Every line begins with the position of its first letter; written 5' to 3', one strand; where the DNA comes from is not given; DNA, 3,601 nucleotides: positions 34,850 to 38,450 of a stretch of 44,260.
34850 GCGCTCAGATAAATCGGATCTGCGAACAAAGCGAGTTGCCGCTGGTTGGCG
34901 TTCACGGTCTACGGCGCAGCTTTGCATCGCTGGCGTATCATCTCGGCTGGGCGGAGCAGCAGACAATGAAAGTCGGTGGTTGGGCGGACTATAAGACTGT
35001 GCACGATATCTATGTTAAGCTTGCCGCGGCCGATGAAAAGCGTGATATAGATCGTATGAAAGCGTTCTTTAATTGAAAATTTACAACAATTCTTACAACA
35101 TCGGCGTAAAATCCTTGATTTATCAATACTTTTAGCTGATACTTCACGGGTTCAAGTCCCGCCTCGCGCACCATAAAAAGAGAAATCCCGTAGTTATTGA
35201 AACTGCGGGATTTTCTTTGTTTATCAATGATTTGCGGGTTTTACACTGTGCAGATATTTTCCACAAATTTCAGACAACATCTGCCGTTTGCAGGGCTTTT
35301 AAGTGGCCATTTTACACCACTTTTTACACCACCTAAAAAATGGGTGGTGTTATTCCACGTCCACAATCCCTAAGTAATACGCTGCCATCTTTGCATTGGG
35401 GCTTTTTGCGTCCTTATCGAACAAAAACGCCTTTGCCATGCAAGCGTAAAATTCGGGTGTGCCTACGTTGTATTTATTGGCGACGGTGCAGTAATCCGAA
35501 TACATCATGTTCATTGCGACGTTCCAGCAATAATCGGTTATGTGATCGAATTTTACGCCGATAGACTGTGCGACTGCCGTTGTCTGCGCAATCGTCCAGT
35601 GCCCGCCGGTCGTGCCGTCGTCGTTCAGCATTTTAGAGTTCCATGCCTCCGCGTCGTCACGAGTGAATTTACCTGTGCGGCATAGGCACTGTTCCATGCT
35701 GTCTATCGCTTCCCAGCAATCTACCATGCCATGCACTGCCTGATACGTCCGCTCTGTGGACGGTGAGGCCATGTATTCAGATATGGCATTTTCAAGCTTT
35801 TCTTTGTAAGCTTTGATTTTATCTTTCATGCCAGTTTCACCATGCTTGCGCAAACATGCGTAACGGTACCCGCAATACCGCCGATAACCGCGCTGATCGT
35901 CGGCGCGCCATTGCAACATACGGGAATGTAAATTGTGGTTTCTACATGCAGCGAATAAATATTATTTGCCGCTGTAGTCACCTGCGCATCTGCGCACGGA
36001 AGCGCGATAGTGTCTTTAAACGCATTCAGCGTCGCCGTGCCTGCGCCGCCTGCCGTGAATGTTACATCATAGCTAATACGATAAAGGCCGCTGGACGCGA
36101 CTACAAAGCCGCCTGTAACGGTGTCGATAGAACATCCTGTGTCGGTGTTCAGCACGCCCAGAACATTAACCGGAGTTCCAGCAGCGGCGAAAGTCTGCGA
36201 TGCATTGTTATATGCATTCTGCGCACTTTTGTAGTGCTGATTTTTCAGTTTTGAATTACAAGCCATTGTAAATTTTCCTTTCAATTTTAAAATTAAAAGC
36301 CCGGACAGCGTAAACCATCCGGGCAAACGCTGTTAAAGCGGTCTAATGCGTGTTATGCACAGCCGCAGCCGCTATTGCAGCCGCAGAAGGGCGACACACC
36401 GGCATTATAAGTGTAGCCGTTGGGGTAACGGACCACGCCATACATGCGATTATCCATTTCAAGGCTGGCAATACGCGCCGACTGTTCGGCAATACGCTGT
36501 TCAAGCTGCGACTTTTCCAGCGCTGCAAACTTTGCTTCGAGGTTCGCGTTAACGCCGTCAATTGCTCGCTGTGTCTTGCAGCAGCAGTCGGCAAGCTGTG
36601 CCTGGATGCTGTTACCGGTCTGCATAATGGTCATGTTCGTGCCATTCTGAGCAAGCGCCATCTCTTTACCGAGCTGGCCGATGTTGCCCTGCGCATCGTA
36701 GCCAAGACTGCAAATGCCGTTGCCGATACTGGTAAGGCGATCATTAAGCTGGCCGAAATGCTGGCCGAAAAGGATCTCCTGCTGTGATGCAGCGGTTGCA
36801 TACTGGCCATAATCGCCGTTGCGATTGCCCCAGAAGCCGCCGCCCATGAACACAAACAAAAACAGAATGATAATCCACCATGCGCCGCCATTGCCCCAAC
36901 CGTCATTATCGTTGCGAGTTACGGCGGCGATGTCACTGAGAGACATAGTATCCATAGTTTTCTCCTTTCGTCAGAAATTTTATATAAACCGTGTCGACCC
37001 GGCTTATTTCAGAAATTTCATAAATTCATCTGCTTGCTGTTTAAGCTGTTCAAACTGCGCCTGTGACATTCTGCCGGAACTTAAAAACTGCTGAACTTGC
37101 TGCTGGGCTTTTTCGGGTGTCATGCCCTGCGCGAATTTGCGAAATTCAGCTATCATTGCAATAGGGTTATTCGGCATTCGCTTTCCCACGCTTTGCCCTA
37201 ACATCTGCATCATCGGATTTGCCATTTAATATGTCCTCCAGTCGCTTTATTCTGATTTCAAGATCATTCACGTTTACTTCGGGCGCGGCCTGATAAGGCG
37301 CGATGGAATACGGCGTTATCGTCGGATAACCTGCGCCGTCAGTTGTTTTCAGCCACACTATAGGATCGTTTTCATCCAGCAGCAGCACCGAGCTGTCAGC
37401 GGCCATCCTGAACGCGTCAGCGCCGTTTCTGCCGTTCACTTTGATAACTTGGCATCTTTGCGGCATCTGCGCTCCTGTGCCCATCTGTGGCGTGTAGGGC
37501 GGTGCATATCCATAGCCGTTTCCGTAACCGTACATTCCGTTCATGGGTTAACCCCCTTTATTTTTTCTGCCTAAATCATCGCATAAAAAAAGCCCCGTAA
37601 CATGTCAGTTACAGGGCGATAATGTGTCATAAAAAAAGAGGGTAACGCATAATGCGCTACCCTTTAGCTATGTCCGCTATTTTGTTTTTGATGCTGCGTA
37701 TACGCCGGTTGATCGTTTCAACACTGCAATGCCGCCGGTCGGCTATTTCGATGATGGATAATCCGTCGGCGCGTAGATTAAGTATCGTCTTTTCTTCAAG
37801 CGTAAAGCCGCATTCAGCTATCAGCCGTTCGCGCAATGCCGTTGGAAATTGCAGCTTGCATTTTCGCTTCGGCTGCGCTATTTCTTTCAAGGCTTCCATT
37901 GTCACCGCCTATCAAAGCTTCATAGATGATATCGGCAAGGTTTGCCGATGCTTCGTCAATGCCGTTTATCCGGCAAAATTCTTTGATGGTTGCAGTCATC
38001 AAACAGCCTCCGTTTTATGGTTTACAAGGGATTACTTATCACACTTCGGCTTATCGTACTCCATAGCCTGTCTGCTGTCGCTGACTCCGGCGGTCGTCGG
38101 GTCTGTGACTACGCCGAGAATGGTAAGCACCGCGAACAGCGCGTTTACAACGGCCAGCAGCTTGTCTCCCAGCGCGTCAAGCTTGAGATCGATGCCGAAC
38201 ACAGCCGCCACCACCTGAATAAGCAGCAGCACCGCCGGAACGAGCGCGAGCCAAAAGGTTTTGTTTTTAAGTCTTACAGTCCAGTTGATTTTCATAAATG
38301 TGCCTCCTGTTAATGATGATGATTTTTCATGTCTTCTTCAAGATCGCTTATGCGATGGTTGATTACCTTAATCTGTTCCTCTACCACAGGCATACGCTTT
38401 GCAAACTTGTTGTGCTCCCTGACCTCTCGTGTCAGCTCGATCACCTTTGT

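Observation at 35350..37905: Terminator-insulated five-gene cargo cluster between the lysis cassette and attP, preceded by a sigma-region-4-like regulator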

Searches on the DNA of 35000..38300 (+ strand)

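Call 10: search_dna_similar(query=window:35000-38300:+, collection=phages, mode=distant, max_rows=20)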
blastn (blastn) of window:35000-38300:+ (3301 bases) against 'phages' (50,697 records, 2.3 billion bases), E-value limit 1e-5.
Records with a match: 5; places in all: 5; records where one place covers at least 80% of the query: 0.
Best place of each record, by identity: 80-90% 1; 60-80% 4.
By first word of the organism name: Bacteriophage 3; Ruminococcus 1; Streptococcus 1.
By host as written in the record: - 3; [Ruminococcus] gnavus ATCC 29149 1; Streptococcus parasanguinis 139.rep1_SPAR 1.
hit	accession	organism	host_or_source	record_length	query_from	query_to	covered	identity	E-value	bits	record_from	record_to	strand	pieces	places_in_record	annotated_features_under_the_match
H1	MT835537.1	Bacteriophage sp.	human fecal samples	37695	353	2462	42%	70.3%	7e-136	608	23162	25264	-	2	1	record has no annotation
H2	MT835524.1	Bacteriophage sp.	human fecal samples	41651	1400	1848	14%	74.7%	1e-76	295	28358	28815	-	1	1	record has no annotation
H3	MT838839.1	Bacteriophage sp.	human fecal samples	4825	3075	3296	7%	72.1%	1e-24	122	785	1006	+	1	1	record has no annotation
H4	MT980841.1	Ruminococcus phage phiRM10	[Ruminococcus] gnavus ATCC 29149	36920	3094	3294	6%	67.7%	7e-9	71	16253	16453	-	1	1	gp17: holin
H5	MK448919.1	Streptococcus phage Javan370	Streptococcus parasanguinis ...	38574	3235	3297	2%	82.5%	3e-7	65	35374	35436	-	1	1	holin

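Call 12: get_annotated_region(hit=H1, flank=6000)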
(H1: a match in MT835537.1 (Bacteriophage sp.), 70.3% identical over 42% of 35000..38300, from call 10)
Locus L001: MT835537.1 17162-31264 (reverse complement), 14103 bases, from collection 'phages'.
description: UNVERIFIED: Bacteriophage sp. clone scaffold_122 genomic sequence.
organism: Bacteriophage sp. (NCBI taxid 38018)
taxonomy: Viruses
host: -; source: human fecal samples; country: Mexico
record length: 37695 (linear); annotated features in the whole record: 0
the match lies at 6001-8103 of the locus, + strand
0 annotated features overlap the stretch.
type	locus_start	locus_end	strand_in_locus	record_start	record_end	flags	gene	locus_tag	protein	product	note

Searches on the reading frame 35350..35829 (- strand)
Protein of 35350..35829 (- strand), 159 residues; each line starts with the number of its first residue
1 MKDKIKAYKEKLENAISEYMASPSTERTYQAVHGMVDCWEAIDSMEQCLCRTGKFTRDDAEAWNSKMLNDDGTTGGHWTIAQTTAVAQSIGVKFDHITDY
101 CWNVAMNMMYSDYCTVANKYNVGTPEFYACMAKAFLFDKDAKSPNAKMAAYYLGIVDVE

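Call 6: search_protein_families(library=pfam, max_evalue=1, proteins=[window:35350-35829:-])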
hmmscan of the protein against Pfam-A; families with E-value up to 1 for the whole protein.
window:35350-35829:- (159 aa): 1 family
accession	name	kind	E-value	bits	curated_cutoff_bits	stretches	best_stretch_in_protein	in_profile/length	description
PF25223.1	DUF7841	-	3.4e-21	76.1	25.2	1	52-152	12-113/114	Domain of unknown function (DUF7841)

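Call 7: search_protein_families(library=phrogs, max_evalue=0.01, proteins=[window:35350-35829:-])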
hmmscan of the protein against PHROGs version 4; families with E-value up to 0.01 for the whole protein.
window:35350-35829:- (159 aa): 0 families

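Call 8: search_protein_families(library=ncbifam, max_evalue=0.1, proteins=[window:35350-35829:-])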
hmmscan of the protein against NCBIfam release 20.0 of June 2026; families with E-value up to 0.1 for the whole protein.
window:35350-35829:- (159 aa): 0 families

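Call 9: search_protein_families(library=padloc, max_evalue=0.1, proteins=[window:35350-35829:-])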
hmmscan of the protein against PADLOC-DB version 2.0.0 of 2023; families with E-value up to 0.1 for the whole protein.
window:35350-35829:- (159 aa): 0 families

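Call 21: search_solved_structures(query=window:35350-35829:-, max_evalue=10)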
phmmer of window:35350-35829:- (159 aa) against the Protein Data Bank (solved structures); distinct sequences matched with E-value up to 10: 10.
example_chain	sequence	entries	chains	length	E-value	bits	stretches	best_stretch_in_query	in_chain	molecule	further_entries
7p2y_a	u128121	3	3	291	0.23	14.4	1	75-130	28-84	ATP synthase subunit a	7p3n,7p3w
3bvh_B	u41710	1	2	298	0.23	14.4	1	18-127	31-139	Fibrinogen beta chain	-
1re3_B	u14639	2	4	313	0.26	14.3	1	18-127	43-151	Fibrinogen beta chain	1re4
1lt9_B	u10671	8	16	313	0.26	14.2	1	18-127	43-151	Fibrinogen beta chain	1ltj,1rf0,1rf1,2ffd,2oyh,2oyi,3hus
2z4e_B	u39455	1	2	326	0.28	14.2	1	18-127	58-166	Fibrinogen beta chain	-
1fza_B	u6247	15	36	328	0.28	14.1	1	18-127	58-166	FIBRINOGEN | FIBRIN | Fibrin beta chain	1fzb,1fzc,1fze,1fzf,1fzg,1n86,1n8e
3e1i_B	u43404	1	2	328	0.3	14.1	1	18-127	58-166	Fibrinogen beta chain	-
5j6c_A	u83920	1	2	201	0.34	13.9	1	5-120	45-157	Putative reductase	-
3h32_B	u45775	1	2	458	0.41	13.6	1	18-127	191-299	Fibrinogen beta chain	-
3ghg_B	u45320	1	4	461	0.42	13.6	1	18-127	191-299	Fibrinogen beta chain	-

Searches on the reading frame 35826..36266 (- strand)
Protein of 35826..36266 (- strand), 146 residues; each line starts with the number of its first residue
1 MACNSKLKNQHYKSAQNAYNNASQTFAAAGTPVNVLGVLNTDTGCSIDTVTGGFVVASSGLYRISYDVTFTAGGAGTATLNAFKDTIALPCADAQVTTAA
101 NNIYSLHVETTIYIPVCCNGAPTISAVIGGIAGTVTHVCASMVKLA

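Call 6: search_protein_families(library=pfam, max_evalue=1, proteins=[window:35826-36266:-])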
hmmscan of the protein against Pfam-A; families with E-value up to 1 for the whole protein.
window:35826-36266:- (146 aa): 2 families
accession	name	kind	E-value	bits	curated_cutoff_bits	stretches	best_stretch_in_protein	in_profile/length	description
PF18573.7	BclA_C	-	0.00032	21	38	1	17-117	2-106/128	BclA C-terminal domain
PF00386.27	C1q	-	0.07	13.8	23.7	1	43-95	28-80/127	C1q domain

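Call 7: search_protein_families(library=phrogs, max_evalue=0.01, proteins=[window:35826-36266:-])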
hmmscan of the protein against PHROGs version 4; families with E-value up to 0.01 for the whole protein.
window:35826-36266:- (146 aa): 0 families

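Call 8: search_protein_families(library=ncbifam, max_evalue=0.1, proteins=[window:35826-36266:-])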
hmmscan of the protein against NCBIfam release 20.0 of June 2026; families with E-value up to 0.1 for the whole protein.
window:35826-36266:- (146 aa): 1 family
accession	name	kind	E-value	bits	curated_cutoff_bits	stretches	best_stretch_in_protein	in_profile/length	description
NF005229.0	PRK06728.1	equivalog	0.038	12.8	628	1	51-104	91-145/347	aspartate-semialdehyde dehydrogenase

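Call 9: search_protein_families(library=padloc, max_evalue=0.1, proteins=[window:35826-36266:-])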
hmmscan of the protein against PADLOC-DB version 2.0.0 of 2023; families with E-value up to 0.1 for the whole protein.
window:35826-36266:- (146 aa): 0 families

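Call 22: search_solved_structures(query=window:35826-36266:-, max_evalue=10)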
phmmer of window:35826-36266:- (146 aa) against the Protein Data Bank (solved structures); distinct sequences matched with E-value up to 10: 10.
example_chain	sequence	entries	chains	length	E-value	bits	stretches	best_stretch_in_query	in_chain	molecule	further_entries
9ly5_A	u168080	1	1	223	0.12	15.9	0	71-138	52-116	antibody 20G5 Fab heavy chain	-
9ly6_B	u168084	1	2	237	0.15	15.6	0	71-138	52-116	antibody 20G5 Fab heavy chain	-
4qqo_A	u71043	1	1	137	0.59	13.7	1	40-111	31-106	Complement C1q-like protein 3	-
4ht1_T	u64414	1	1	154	0.85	13.2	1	39-103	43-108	Tumor necrosis factor ligand superfamily member 12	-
4qqp_A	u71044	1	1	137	1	12.9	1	40-110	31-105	Complement C1q-like protein 3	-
4qqh_A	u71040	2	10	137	1.1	12.8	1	40-110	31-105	Complement C1q-like protein 3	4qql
8vwy_E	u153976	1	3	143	1.1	12.8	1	40-110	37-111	Complement C1q-like protein 3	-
2vpn_A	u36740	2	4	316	1.6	12.3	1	26-96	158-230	PERIPLASMIC SUBSTRATE BINDING PROTEIN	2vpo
3gyy_A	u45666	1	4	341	1.7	12.2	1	42-96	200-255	Periplasmic substrate binding protein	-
9bdf_B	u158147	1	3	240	8.5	9.9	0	44-83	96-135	ADI-85666 Fab heavy chain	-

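Call 46: search_solved_structures(query=A5, max_evalue=10, show_alignments=2)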
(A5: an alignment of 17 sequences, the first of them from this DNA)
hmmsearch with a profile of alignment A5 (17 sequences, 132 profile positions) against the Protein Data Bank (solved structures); distinct sequences matched with E-value up to 10: 87 (the best 60 are shown).
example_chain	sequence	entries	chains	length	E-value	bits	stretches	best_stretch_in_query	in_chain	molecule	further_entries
2r6q_A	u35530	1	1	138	2.2e-05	27.6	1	21-84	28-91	BclA protein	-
3twi_A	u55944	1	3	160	3.3e-05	27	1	21-84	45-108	BclA protein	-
2z5w_A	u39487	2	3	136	5.8e-05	26.2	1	21-84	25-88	BclA protein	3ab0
1wck_A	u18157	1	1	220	7.6e-05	25.9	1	21-84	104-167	BCLA PROTEIN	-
3tyj_A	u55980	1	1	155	0.00012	25.2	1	21-84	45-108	BclA protein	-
5viy_K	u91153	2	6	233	0.025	17.7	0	21-54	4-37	8ANC195 G52K5 Fab heavy chain | 8ANC195 Fab heavy chain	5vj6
8gpi_A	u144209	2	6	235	0.026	17.7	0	21-54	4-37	8ANC195 Fab heavy chain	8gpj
5c7k_E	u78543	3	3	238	0.026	17.6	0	21-54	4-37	Antibody Fab 8ANC195 heavy chain | broadly neutralizing antibody 8ANC195 heavy chain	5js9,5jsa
8czz_C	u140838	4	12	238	0.027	17.6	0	21-54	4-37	Heavy chain of 8ANC195 Fab | Heavy chain of 8ANC195 | Antibody 8anc195 heavy chain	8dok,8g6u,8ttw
4p9h_H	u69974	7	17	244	0.028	17.5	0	21-54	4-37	Fab heavy chain | 8ANC195 Fab heavy chain | FAB OF BROADLY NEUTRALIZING ANTIBODY 8ANC195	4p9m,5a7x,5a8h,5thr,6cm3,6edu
5cjx_A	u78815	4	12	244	0.029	17.5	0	21-54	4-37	8ANC195 G52K5 heavy chain, IG gamma-1 chain | 8ANC195 Fab Heavy Chain | 8ANC195 G52K5 Fab heavy chain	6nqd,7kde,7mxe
5kwr_A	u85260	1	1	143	0.035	17.2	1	4-82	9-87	Cerebellin-1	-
5kc5_A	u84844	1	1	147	0.037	17.2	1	4-82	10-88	Cerebellin-1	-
5kc6_A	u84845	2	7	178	0.056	16.6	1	4-82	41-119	Cerebellin-1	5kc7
5h48_A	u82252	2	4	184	0.058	16.5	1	4-82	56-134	Cerebellin-1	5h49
1yq5_A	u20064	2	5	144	0.34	14.1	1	4-100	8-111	Minor capsid protein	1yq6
1yq8_A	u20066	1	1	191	0.96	12.6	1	4-100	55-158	Minor capsid protein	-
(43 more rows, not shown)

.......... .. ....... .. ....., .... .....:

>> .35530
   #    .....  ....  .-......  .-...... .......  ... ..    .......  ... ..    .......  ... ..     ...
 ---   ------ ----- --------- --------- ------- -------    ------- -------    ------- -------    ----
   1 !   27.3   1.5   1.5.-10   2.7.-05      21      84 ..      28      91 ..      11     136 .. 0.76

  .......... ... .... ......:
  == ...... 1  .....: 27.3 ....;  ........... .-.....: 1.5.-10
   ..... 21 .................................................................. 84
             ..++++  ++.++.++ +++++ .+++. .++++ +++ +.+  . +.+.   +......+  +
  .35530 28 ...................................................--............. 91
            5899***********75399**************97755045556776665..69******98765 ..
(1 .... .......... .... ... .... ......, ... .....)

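Call 47: search_protein_families(library=pfam, alignment_id=A5, max_evalue=0.1)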
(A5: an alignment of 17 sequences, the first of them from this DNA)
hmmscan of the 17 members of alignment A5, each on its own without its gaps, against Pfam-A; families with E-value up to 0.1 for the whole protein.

A. member 1, seq(146 aa): 2 families
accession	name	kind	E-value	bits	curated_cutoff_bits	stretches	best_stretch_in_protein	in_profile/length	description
PF18573.7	BclA_C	-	0.00032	21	38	1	17-117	2-106/128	BclA C-terminal domain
PF00386.27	C1q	-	0.07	13.8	23.7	0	43-95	28-80/127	C1q domain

B. families by the number of members that match (of 17 scanned): 4 families
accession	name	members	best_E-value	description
PF18573.7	BclA_C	13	1.4e-05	BclA C-terminal domain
PF00386.27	C1q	2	0.022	C1q domain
PF09222.16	Fim-adh_lectin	1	0.055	Fimbrial adhesin F17-AG, lectin domain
PF16562.11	HECW_N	1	0.074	N-terminal domain of E3 ubiquitin-protein ligase HECW1 and 2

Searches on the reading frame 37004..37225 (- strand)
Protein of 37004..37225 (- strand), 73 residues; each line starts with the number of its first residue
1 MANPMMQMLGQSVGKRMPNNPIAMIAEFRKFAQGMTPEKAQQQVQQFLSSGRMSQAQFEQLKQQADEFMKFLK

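Call 6: search_protein_families(library=pfam, max_evalue=1, proteins=[window:37004-37225:-])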
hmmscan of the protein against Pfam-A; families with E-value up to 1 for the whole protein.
window:37004-37225:- (73 aa): 1 family
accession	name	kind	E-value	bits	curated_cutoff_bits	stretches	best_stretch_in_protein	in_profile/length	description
PF06791.18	TMP_2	-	0.002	18.3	30.2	1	20-70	116-165/208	Prophage tail length tape measure protein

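Call 7: search_protein_families(library=phrogs, max_evalue=0.01, proteins=[window:37004-37225:-])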
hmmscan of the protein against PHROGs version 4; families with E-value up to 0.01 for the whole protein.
window:37004-37225:- (73 aa): 1 family
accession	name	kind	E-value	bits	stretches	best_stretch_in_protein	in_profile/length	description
phrog_22984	-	unknown function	4.5e-11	44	1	1-72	1-65/74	-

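Call 8: search_protein_families(library=ncbifam, max_evalue=0.1, proteins=[window:37004-37225:-])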
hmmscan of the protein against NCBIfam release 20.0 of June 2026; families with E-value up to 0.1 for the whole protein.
window:37004-37225:- (73 aa): 1 family
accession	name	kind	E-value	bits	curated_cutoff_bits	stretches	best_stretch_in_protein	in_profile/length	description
TIGR02641.1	gvpC_cyan_rpt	equivalog_domain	0.058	13.6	18.8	1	41-67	5-29/33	gas vesicle protein GvpC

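Call 9: search_protein_families(library=padloc, max_evalue=0.1, proteins=[window:37004-37225:-])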
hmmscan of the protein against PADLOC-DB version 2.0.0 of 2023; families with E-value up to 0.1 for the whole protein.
window:37004-37225:- (73 aa): 0 families
